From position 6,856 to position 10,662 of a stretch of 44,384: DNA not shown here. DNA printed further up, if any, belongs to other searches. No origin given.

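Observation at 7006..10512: A 1168-aa orphan repeat protein is inserted inside the Tol-Pal operon between tolR and tolA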

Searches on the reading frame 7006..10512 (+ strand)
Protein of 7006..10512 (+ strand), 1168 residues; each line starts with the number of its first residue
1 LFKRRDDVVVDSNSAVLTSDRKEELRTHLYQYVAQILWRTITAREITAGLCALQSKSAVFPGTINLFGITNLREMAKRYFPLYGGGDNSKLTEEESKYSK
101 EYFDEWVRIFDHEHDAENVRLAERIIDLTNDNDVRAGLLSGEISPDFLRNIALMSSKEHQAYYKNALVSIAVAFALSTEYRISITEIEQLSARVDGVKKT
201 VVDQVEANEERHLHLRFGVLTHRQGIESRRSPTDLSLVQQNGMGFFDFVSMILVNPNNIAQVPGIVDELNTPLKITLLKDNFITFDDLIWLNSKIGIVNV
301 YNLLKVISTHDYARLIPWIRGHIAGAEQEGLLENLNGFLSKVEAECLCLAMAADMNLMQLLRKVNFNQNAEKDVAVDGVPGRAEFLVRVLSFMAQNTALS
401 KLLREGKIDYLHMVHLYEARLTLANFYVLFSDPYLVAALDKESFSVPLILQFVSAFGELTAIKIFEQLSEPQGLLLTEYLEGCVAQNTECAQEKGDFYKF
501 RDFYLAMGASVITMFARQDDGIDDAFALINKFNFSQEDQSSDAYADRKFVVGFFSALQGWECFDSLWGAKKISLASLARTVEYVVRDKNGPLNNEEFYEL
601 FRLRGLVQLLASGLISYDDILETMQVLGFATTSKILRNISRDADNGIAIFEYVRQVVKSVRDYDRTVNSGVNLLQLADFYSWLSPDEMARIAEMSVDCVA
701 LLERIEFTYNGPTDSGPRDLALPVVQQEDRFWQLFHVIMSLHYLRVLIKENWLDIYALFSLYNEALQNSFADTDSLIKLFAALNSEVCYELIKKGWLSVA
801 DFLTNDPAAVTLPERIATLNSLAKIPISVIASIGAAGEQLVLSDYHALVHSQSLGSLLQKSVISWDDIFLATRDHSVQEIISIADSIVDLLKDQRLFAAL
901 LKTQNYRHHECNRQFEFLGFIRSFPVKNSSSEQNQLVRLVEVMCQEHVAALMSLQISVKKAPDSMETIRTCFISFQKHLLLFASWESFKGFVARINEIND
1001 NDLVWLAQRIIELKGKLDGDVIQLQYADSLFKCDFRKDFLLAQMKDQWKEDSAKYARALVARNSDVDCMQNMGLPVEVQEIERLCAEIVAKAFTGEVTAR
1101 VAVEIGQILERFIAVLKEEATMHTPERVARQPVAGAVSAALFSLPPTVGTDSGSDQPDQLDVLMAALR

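Call 3: search_protein_families(library=pfam, proteins=[window:7006-10512:+], max_evalue=0.01)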
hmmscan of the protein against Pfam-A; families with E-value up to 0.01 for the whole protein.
window:7006-10512:+ (1168 aa): 0 families

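Call 6: find_homologous_proteins(query=window:7027-10512:+)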
Query window:7027-10512:+ (1161 aa): 1 proteins with E <= 0.001 among 8000 candidates.
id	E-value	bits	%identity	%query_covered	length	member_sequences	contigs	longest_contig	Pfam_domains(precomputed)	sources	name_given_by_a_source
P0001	0.0e+0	2596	100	100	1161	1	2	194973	-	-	-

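Call 9: find_encoding_contigs(protein=P0001, flank=10000)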
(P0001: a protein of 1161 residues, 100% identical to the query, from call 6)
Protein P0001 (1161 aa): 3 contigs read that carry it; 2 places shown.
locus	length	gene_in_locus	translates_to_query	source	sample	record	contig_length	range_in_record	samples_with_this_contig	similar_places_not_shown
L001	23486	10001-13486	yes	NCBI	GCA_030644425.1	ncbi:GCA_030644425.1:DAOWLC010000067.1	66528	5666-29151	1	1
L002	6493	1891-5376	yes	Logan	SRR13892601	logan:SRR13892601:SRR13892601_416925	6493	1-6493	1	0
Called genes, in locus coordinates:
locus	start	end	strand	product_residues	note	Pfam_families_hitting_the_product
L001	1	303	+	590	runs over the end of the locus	PF01336:tRNA_anti-codon, PF00152:tRNA-synt_2, PF02938:GAD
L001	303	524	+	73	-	-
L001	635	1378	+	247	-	PF20772:TACO1_YebC_N, PF01709:Transcrip_reg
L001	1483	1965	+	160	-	PF02075:RuvC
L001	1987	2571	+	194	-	PF01330:RuvA_N, PF21176:RecR_HhH (faint), PF14520:HHH_5, PF07499:RuvA_C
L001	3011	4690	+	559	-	-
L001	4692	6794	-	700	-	PF00989:PAS (faint), PF08448:PAS_4 (weak), PF13426:PAS_9 (faint), PF13596:PAS_10 (faint), PF00512:HisKA, PF02518:HATPase_c, PF00072:Response_reg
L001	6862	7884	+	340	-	PF05496:RuvB_N, PF00004:AAA, PF07728:AAA_5 (weak), PF17864:AAA_lid_4, PF05491:WHD_RuvB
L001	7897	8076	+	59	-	-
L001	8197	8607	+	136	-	PF13279:4HBT_2, PF03061:4HBT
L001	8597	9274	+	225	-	PF01618:MotA_ExbB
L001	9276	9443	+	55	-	-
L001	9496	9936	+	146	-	PF02472:ExbD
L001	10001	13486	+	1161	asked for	-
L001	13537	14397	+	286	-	PF06519:TolA, PF13103:TonB_2, PF03544:TonB_C (weak)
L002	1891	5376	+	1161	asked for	-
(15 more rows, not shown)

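Call 27: search_solved_structures(query=window:7027-10512:+, max_evalue=10)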
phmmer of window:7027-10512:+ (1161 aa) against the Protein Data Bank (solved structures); distinct sequences matched with E-value up to 10: 2.
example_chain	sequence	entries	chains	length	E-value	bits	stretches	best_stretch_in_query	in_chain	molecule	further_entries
10pl_Ba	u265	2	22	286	0.17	12.8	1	631-691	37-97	Flagellin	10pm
10lk_A4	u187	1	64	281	0.43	11.4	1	630-689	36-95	Flagellin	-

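Call 28: search_protein_families(library=ncbifam, proteins=[window:7027-10512:+], max_evalue=1)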
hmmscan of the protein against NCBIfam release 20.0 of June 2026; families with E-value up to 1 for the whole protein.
window:7027-10512:+ (1161 aa): 1 family
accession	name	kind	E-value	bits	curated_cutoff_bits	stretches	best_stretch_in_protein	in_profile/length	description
NF041747.1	Drt3a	equivalog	0.021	14.1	200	1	859-994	200-319/412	antiviral reverse transcriptase Drt3a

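Call 29: predict_structure(protein=window:7027-10512:+)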
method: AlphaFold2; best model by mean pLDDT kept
length: 1161 residues; sequences in the alignment: 1
mean_pLDDT: 39.3   pTM: 0.28
mean pLDDT of the five models: 39.3, 29.2, 27.2, 26.6, 25.1
residues with pLDDT >= 90: 0; 70-90: 0; 50-70: 100; < 50: 1061
segments of 3 or more residues with pLDDT < 50: 1-772, 774-780, 782-790, 797-803, 813-845, 853-856, 897-899, 918-922, 946-962, 969-1161
pLDDT, mean of each block of 10 residues (from residue 1): 35 42 38 35 32 32 36 38 41 41 38 37 41 42 39 41 38 34 39 39 32 29 29 34 31 30 24 32 37 36 38 42 44 43 36 33 30 32 36 37 34 32 34 37 38 40 44 41 37 40 41 43 42 39 39 38 40 40 39 37 36 39 31 33 35 31 34 37 34 30 31 35 42 35 39 44 46 45 47 48 48 46 38 40 49 51 53 62 61 50 56 52 53 58 49 43 50 42 37 37 35 30 34 36 36 35 35 44 46 45 43 37 38 38 38 39 38
secondary structure, 60 per line:
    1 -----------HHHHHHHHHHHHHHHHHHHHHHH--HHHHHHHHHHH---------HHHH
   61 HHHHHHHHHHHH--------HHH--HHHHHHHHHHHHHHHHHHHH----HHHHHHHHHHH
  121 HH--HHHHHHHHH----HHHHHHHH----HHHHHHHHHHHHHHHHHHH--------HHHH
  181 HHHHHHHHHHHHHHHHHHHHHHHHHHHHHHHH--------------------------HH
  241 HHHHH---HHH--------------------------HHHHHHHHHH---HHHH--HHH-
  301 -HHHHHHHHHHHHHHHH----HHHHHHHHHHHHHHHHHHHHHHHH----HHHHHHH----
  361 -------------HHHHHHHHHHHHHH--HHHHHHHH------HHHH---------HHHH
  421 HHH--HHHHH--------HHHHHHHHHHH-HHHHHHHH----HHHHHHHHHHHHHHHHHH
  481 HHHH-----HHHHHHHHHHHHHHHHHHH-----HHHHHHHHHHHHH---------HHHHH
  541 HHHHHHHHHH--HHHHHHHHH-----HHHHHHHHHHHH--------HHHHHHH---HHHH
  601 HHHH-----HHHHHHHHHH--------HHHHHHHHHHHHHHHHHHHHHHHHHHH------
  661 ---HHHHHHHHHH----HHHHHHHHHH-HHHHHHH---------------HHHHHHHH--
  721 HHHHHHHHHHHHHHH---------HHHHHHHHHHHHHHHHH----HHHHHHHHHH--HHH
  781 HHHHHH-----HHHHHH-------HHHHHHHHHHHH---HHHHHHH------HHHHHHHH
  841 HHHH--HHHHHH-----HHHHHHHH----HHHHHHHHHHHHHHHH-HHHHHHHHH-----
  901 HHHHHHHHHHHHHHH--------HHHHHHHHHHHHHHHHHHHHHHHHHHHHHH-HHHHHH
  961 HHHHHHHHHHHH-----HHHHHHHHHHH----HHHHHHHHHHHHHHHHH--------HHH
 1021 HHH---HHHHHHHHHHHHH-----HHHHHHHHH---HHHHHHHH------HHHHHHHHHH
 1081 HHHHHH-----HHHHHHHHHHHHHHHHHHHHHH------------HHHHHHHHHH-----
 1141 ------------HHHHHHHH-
elements in order (helices of 4 or more, strands of 3 or more residues): H12-34 H37-47 H57-72 H86-105 H110-122 H125-133 H138-145 H150-168 H177-212 H239-245 H278-287 H291-294 H302-317 H322-345 H350-356 H374-387 H390-397 H404-407 H417-423 H426-430 H439-449 H451-458 H463-484 H490-508 H514-526 H536-550 H553-561 H567-578 H587-593 H597-604 H610-619 H628-654 H664-673 H678-687 H689-695 H711-718 H721-735 H745-761 H766-775 H778-786 H792-797 H805-816 H820-826 H833-844 H847-852 H858-865 H870-885 H887-895 H901-915 H924-953 H955-972 H978-988 H993-1009 H1018-1023 H1027-1039 H1045-1053 H1057-1064 H1071-1086 H1092-1113 H1126-1135 H1153-1160

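Call 30: search_protein_representatives(protein=window:7027-10512:+)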
Query: 1161 residues. Proteins with E-value up to 0.001 (for the whole library): 1; up to 1e-10: 1; up to 1e-30: 1. The best 1 are listed.
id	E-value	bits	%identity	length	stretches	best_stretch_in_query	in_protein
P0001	0.0e+00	2595.5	100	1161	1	1-1161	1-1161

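Call 36: fold_search(model_id=the predicted structure, library=pdb)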
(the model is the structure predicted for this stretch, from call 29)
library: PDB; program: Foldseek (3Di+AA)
matches with E <= 10: 472; with E <= 0.001: 0
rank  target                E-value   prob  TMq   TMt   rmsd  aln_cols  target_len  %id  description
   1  3gb8_A                5.8e-03  0.84  0.14  0.16  24.4       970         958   12  Crystal structure of CRM1/Snurportin-1 complex (released 2009-03-31)
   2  7dkh_A                7.7e-03  0.33  0.09  0.10  38.2      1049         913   12  Crystal structure of the Ctr9/Paf1/Cdc73/Rtf1 quaternary complex (released 2021-11-24)
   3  8fl2_NU               9.2e-03  0.54  0.11  0.14  26.1       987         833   11  Human nuclear pre-60S ribosomal subunit (State I1) (released 2023-07-12)
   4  4buj_B                1.2e-02  0.28  0.10  0.09  55.1      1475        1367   12  Crystal structure of the S. cerevisiae Ski2-3-8 complex (released 2013-08-28)
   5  8rch_A                1.2e-02  0.28  0.10  0.07  41.4      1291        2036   13  CryoEM structure of mTORC1 with a paediatric kidney cancer-associated 1455-EWED-1458 duplication in mTOR, overall refi (released 2024-09-11)
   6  9hmv_A                1.7e-02  0.47  0.11  0.13  23.5       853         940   11  Cryo-EM structure of SA2-SCC1 complex at 2.9 angstrom (released 2025-09-03)
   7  7pks_a                1.7e-02  0.23  0.09  0.08  52.8      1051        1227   12  Structural basis of Integrator-mediated transcription regulation (released 2021-12-08)
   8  9hn0_B                1.9e-02  0.69  0.14  0.10  25.3       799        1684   10  Cryo-EM structure of human separase bound to SCC1 (310-550 aa) (released 2025-09-03)
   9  7owg_B                1.9e-02  0.23  0.10  0.08  39.9      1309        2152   13  human DEPTOR in a complex with mutant human mTORC1 A1459P (released 2021-09-08)
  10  8ro2_I                3.2e-02  0.28  0.09  0.12  31.8       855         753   11  Integrative Structure of the human intron lariat Spliceosome (ILS'') (released 2024-09-18)
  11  8gix_E                3.2e-02  0.16  0.08  0.09  35.4      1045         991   10  Chaetomium thermophilum Hir3 (released 2024-07-10)
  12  5uwo_C                3.5e-02  0.66  0.15  0.16  21.1       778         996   11  Crystal Structure of Engineered FMRP-1b NES Peptide in complex with CRM1-Ran-RanBP1 (released 2017-03-22)
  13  6u1s_A                3.5e-02  0.51  0.07  0.19  22.9       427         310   14  Cryo-EM structure of a de novo designed 16-helix transmembrane nanopore, TMHC8_R. (released 2020-08-19)
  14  5nw5_A                4.3e-02  0.33  0.11  0.12  40.0       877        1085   12  Crystal structure of the Rif1 N-terminal domain (RIF1-NTD) from Saccharomyces cerevisiae in complex with DNA (released 2017-06-14)
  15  7kzt_U                4.5e-02  0.41  0.15  0.15  34.6      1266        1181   11  Structure of the human fanconi anaemia Core-UBE2T-ID-DNA complex in intermediate state (released 2021-03-10)
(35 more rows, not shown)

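Call 47: search_protein_families(library=padloc, proteins=[window:7027-10512:+], max_evalue=0.1)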
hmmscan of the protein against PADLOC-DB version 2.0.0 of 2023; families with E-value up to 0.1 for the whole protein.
window:7027-10512:+ (1161 aa): 1 family
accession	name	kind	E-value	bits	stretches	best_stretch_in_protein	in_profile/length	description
PDLC03768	Drt3a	-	0.0012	16.4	1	859-992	219-313/411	DRT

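Call 55: find_related_loci(query=window:7027-10512:+, collection=metagenome_contigs, flank=6000)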
Query window:7027-10512:+ (1161 aa) in metagenome_contigs; peptide patterns used: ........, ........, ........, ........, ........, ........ (x = any residue, [..] = any of these).
31 stretches matched a pattern, but none encodes a relative of the query by tblastn (E <= 1e-3).
